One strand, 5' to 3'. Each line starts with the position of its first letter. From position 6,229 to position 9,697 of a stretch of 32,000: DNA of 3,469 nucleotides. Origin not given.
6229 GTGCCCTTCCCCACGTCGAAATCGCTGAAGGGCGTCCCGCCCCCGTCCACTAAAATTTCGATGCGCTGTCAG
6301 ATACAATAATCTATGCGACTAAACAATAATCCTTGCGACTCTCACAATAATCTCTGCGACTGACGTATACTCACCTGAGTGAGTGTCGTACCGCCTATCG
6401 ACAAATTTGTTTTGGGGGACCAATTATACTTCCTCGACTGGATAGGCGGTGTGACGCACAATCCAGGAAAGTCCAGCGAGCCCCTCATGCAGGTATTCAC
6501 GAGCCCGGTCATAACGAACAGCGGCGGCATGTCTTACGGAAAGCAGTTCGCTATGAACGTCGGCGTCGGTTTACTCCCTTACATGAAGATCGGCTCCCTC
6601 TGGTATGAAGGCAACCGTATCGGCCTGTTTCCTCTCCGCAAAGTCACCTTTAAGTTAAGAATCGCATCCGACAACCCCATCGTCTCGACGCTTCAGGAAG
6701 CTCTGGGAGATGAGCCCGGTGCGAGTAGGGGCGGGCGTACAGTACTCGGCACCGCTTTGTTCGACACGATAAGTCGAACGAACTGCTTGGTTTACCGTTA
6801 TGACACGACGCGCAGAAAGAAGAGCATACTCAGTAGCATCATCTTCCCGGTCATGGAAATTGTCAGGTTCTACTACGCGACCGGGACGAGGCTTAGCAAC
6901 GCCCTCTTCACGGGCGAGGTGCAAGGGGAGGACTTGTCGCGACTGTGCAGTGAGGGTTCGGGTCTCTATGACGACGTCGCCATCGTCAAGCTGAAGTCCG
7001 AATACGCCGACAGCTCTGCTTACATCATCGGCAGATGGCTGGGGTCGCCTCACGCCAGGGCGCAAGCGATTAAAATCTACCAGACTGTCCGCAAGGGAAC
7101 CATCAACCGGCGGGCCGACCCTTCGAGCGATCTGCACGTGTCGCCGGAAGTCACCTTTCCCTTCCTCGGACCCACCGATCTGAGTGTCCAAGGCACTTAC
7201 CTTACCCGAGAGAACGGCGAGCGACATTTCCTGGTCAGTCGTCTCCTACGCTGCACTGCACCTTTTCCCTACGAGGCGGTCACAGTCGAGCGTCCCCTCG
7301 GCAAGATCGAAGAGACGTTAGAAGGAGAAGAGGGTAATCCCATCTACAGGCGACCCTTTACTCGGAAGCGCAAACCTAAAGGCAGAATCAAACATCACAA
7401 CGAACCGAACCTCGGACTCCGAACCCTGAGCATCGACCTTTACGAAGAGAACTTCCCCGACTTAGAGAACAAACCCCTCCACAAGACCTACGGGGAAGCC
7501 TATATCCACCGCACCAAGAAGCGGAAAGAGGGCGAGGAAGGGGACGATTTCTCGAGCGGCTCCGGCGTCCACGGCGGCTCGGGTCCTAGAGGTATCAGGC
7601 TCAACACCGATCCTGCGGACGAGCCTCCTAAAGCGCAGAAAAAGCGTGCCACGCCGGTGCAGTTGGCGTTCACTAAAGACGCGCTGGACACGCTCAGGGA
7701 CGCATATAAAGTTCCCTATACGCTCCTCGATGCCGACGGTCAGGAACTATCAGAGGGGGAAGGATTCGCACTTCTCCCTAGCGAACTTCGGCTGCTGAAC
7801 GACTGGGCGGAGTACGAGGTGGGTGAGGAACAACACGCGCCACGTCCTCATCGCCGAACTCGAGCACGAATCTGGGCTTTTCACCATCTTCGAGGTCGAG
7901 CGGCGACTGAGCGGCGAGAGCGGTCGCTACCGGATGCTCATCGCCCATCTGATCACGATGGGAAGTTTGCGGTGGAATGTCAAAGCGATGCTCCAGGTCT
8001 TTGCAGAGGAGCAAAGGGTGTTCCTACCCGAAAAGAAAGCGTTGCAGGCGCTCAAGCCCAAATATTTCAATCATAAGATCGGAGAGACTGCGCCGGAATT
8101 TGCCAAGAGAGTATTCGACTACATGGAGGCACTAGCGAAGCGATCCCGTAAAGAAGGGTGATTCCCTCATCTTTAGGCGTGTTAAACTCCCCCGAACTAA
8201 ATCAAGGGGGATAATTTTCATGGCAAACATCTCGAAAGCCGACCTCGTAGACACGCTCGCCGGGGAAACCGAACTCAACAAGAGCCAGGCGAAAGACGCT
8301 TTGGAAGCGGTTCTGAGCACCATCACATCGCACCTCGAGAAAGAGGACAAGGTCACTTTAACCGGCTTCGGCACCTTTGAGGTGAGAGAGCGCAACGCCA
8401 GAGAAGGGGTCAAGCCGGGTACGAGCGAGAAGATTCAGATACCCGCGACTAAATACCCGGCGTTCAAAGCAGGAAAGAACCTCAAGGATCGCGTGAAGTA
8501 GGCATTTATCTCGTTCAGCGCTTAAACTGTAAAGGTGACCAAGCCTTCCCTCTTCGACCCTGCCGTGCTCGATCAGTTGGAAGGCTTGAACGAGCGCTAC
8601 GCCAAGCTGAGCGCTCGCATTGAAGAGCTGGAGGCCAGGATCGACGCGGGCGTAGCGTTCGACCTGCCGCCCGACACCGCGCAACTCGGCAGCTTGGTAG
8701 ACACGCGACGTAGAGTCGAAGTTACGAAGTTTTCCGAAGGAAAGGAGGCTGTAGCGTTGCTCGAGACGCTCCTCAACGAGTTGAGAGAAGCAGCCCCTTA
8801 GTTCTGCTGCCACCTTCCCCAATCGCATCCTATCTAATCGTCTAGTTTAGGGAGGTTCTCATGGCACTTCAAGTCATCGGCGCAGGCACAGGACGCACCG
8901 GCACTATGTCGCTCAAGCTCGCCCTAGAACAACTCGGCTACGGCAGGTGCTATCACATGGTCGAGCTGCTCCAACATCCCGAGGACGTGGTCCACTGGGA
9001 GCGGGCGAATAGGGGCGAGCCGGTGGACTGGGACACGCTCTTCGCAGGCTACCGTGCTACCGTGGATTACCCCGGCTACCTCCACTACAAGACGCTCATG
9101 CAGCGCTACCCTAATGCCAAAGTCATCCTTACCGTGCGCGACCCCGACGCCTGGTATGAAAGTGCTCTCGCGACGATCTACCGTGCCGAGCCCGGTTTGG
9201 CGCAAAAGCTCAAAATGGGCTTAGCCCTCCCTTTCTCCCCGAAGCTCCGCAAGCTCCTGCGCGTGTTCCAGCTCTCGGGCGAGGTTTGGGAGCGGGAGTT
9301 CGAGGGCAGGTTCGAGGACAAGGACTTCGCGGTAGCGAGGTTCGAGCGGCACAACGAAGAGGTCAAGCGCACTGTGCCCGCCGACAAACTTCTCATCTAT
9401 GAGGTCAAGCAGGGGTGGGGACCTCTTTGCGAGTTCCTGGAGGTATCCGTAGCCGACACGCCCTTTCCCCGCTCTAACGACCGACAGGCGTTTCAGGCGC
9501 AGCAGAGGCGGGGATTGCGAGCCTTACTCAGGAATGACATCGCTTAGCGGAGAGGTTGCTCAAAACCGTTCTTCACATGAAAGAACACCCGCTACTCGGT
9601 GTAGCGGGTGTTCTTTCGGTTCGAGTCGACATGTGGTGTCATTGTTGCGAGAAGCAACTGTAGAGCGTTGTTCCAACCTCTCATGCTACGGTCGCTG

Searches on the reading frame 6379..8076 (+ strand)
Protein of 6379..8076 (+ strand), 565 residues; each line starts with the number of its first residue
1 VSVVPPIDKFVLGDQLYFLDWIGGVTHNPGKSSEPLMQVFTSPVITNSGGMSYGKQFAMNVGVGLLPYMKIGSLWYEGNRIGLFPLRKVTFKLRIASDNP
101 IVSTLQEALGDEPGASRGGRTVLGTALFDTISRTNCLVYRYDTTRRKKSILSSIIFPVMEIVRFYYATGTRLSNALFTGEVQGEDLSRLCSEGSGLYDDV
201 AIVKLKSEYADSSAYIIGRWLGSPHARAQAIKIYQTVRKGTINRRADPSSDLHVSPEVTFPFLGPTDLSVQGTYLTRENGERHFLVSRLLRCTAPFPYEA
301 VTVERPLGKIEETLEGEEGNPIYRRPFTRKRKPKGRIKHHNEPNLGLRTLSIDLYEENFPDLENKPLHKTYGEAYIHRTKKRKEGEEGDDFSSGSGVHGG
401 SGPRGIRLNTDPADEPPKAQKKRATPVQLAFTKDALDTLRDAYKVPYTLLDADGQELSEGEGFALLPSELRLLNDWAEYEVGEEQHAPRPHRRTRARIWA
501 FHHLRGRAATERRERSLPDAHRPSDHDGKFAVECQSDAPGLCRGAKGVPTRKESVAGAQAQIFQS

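Call 7: search_protein_families(library=pfam, proteins=[window:6379-8076:+], max_evalue=0.01)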
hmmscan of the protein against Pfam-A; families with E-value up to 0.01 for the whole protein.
window:6379-8076:+ (565 aa): 0 families

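Call 11: search_protein_families(library=ncbifam, proteins=[window:6379-8076:+], max_evalue=0.01)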
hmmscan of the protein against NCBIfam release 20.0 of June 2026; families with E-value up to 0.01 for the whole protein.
window:6379-8076:+ (565 aa): 0 families

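Call 13: search_protein_families(library=phrogs, proteins=[window:6379-8076:+], max_evalue=0.01)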
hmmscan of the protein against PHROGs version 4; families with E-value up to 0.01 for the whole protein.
window:6379-8076:+ (565 aa): 0 families

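Call 14: search_protein_families(library=padloc, proteins=[window:6379-8076:+], max_evalue=0.01)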
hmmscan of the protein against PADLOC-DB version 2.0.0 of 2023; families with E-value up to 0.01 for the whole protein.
window:6379-8076:+ (565 aa): 0 families

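Call 37: search_dna_similar(query=window:6379-7815:+, collection=plasmids, mode=protein, max_evalue=0.001, max_rows=20)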
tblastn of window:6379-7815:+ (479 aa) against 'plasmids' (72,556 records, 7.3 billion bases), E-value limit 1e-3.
Records with a match: 1; places in all: 1; records where one place covers at least 80% of the query: 0.
Best place of each record, by identity: <60% 1.
By first word of the organism name: Deinococcus 1.
By predicted mobility (MOB-suite, as given by PLSDB): mobilizable 1.
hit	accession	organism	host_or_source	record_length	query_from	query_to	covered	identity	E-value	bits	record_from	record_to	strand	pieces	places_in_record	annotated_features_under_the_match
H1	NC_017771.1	Deinococcus gobiensis I-0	-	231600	5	311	64%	18.7%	8e-4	50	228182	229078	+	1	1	hypothetical protein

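Call 38: get_annotated_region(hit=H1, flank=12000)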
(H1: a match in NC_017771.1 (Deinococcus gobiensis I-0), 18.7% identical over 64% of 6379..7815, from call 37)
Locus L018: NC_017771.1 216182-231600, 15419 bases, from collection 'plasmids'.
description: Deinococcus gobiensis I-0 plasmid P3, complete sequence
organism: Deinococcus gobiensis I-0 (NCBI taxid 745776)
taxonomy: Bacteria; Deinococcota; Deinococci; Deinococcales; Deinococcaceae; Deinococcus; Deinococcus gobiensis; Deinococcus gobiensis I-0
host: -; source: -; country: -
typing (MOB-suite, as given by PLSDB): mobilizable; relaxase MOBP
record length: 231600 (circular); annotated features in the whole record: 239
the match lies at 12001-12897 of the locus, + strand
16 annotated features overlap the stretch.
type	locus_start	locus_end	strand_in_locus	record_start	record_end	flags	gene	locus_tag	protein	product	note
CDS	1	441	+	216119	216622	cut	-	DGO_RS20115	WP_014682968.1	globin domain-containing protein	-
CDS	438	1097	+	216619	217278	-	-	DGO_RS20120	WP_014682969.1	DUF4388 domain-containing protein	-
CDS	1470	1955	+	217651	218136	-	-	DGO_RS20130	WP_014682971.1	hypothetical protein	-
CDS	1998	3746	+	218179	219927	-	-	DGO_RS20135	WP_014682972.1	ATP-binding protein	-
CDS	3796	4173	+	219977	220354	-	-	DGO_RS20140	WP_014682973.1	hypothetical protein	-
CDS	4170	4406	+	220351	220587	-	-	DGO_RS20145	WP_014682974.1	hypothetical protein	-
CDS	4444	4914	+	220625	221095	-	-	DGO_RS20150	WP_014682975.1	single-stranded DNA-binding protein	-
CDS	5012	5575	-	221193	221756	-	-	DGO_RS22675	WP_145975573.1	hypothetical protein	-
CDS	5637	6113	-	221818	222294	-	-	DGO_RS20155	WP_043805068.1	hypothetical protein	-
CDS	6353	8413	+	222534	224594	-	topA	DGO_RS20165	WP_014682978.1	type I DNA topoisomerase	GO:0006260 - DNA replication [Evidence IEA]; GO:0006265 - DNA topological change [Evidence IEA]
CDS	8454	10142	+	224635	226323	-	-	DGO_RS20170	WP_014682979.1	UvrD-helicase domain-containing protein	-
CDS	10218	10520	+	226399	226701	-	-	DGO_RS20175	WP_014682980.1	hypothetical protein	-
CDS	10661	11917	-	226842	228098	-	-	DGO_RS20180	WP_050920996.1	type IIL restriction-modification enzyme MmeI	-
CDS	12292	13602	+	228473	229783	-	-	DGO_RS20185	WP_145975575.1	hypothetical protein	-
CDS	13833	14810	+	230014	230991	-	-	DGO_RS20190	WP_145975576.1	hypothetical protein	-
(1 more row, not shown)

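Call 41: search_protein_representatives(alignment_id=A2)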
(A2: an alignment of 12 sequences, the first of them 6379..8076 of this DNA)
Query: 12 sequences, 568 profile positions. Proteins with E-value up to 0.001 (for the whole library): 1852; up to 1e-10: 1248; up to 1e-30: 408. The best 150 are listed.
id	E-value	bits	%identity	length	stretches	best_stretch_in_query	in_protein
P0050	3.1e-296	999.8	-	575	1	1-568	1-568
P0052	2.2e-275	930.9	-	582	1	3-567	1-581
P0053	2.8e-194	663.2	-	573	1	1-565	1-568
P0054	9.8e-171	585.5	-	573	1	1-565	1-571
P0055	1.1e-168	578.7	-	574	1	2-565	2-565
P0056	1.3e-157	542.1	-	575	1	2-563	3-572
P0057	3.9e-156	537.3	-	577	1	1-564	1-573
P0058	8.3e-153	526.3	-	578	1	6-563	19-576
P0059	1.1e-152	525.9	-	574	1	2-563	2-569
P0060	2.3e-151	521.5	-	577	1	4-556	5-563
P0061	9.6e-148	509.6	-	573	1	3-562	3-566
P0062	7.8e-144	496.7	-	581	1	3-564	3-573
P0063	2.6e-143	495.0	-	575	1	1-559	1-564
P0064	3.7e-143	494.4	-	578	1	4-566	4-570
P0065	1.1e-141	489.5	-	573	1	2-560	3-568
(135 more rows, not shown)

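Call 46: search_protein_families(library=pfam, alignment_id=A4, max_evalue=0.01)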
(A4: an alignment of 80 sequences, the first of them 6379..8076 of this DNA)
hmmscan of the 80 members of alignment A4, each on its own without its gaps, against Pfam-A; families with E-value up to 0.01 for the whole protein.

A. member 1, window:6379-8076:+ (565 aa): 0 families

B. families by the number of members that match (of 80 scanned): 2 families
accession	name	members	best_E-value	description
PF18623.6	TnsE_C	7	3.8e-12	TnsE C-terminal domain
PF07489.16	Tir_receptor_C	1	0.0039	Translocated intimin receptor (Tir) C-terminus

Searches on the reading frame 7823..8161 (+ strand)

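Call 13: search_protein_families(library=phrogs, proteins=[window:7823-8161:+], max_evalue=0.01)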
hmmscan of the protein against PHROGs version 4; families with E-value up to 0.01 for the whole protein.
window:7823-8161:+ (112 aa): 0 families

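Call 14: search_protein_families(library=padloc, proteins=[window:7823-8161:+], max_evalue=0.01)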
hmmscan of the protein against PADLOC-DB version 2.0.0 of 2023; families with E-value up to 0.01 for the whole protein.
window:7823-8161:+ (112 aa): 0 families

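Call 22: search_protein_families(library=pfam, proteins=[window:7823-8161:+], max_evalue=1)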
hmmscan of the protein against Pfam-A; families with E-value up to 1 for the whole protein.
window:7823-8161:+ (112 aa): 1 family
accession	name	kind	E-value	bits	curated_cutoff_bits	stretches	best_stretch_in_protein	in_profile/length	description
PF11633.14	bCoV_SUD_M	-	0.11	12.6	24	1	46-101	18-76/143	Betacoronavirus single-stranded poly(A) binding domain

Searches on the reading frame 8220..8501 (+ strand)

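Call 13: search_protein_families(library=phrogs, proteins=[window:8220-8501:+], max_evalue=0.01)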
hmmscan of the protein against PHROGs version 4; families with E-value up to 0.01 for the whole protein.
window:8220-8501:+ (93 aa): 2 families
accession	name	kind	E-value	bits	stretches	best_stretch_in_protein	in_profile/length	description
phrog_379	-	DNA, RNA and nucleotide metabolism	1.4e-29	103.4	1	3-93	29-119/138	DNA binding protein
phrog_38608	-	unknown function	0.00075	20.2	1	7-85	5-83/248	-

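Call 22: search_protein_families(library=pfam, proteins=[window:8220-8501:+], max_evalue=1)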
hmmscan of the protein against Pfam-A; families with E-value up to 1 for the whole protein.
window:8220-8501:+ (93 aa): 6 families
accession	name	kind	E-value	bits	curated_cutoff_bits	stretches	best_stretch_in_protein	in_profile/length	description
PF00216.26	Bac_DNA_binding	-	9.2e-32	109.6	22.4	1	5-93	2-90/90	Bacterial DNA-binding protein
PF18289.6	HU-CCDC81_euk_2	-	0.00014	22.3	26.1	1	12-60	9-59/75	CCDC81 eukaryotic HU domain 2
PF18175.6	HU-CCDC81_bac_2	-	0.00061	20.1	35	1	9-58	3-52/70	CCDC81-like prokaryotic HU domain 2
PF18291.6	HU-HIG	-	0.001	19.6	26.2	1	3-62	31-89/125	HU domain fused to wHTH, Ig, or Glycine-rich motif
PF10025.14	DUF2267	-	0.032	14.9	29.8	1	9-47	4-43/122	Uncharacterized conserved protein (DUF2267)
PF11075.13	DUF2780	-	0.038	14.5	27.5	1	5-48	49-92/176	Protein of unknown function VcgC/VcgE (DUF2780)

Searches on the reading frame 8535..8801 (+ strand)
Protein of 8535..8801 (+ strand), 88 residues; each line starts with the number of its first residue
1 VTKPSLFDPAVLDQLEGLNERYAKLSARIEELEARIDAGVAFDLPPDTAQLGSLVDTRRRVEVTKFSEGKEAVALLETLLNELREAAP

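Call 13: search_protein_families(library=phrogs, proteins=[window:8535-8801:+], max_evalue=0.01)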
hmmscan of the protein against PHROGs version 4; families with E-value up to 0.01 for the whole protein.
window:8535-8801:+ (88 aa): 0 families

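Call 22: search_protein_families(library=pfam, proteins=[window:8535-8801:+], max_evalue=1)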
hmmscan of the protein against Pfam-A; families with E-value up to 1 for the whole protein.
window:8535-8801:+ (88 aa): 6 families
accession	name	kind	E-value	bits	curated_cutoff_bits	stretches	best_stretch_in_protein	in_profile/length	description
PF08663.15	HalX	-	0.00066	20.5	23.2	1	19-40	34-55/68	HalX domain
PF23991.1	DUF7310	-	0.0052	17.7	40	1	11-38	28-55/83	Coiled-coil region of unknown function (DUF7310)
PF16326.10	ABC_tran_CTD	-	0.079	13.6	32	1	18-35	46-63/69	ABC transporter C-terminal domain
PF06667.17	PspB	-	0.16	12.5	25.6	1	13-38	41-66/73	Phage shock protein B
PF06825.17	HSBP1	-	0.17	12.2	28.6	1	19-38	26-45/51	Heat shock factor binding protein 1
PF04977.20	DivIC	-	0.26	11.5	28.9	1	13-37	24-48/80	Septum formation initiator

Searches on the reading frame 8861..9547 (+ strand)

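Call 7: search_protein_families(library=pfam, proteins=[window:8861-9547:+], max_evalue=0.01)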
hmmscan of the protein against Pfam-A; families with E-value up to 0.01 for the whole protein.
window:8861-9547:+ (228 aa): 2 families
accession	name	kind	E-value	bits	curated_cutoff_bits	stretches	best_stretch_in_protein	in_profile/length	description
PF17784.7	Sulfotransfer_4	-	6e-67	226.1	22.8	1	4-211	1-215/215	Sulfotransferase domain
PF13469.12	Sulfotransfer_3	-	9.3e-05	23.2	27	1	75-105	114-145/216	Sulfotransferase family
